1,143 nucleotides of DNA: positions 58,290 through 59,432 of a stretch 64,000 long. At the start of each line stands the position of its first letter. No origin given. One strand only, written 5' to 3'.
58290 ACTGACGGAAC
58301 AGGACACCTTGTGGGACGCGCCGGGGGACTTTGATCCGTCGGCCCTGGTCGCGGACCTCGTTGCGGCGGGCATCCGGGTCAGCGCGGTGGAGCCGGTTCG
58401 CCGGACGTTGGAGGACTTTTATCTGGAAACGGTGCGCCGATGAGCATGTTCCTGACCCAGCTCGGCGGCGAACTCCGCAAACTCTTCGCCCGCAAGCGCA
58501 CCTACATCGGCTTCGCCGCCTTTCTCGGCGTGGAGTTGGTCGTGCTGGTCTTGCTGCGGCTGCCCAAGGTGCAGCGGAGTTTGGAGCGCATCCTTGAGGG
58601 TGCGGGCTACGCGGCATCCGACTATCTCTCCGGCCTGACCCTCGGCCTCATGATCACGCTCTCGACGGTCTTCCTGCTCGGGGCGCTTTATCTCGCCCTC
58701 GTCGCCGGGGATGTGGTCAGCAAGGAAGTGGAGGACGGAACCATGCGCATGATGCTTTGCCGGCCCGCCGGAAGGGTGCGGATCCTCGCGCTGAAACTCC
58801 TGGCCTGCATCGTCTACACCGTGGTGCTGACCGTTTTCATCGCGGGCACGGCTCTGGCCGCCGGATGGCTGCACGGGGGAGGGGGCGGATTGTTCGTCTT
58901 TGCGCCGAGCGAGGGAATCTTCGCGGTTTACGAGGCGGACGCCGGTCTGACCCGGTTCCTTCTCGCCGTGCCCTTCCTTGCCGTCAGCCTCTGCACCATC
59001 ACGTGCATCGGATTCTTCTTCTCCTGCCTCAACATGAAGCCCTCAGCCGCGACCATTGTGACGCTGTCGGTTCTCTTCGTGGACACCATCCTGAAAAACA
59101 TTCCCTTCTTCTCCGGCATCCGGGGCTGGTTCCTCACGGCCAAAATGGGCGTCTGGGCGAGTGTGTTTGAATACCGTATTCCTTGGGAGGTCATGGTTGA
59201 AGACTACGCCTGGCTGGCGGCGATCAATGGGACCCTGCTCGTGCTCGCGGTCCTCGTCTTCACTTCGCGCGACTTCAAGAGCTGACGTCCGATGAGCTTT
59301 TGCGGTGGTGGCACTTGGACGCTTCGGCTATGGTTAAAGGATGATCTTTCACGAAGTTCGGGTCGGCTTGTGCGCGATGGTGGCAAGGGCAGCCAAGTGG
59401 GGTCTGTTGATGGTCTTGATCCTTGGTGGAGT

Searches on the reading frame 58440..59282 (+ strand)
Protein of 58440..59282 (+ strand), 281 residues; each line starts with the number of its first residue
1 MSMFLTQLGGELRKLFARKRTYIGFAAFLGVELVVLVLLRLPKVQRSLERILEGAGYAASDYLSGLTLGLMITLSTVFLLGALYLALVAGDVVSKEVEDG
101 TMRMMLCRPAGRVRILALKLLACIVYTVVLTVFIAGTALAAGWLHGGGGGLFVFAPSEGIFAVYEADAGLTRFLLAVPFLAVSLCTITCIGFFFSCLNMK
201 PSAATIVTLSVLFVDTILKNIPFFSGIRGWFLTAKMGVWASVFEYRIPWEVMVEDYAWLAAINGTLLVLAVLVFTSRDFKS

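Call 34: search_protein_families(library=pfam, proteins=[window:58440-59282:+], max_evalue=0.001)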
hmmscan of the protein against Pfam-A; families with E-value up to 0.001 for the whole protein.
window:58440-59282:+ (281 aa): 2 families
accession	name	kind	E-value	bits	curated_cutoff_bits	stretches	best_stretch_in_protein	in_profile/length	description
PF12679.13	ABC2_membrane_2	-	6.9e-11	42.4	27.2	1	69-220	66-200/283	ABC-2 family transporter protein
PF12730.13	ABC2_membrane_4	-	1.1e-08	35.7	27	1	11-191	5-159/179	ABC-2 family transporter protein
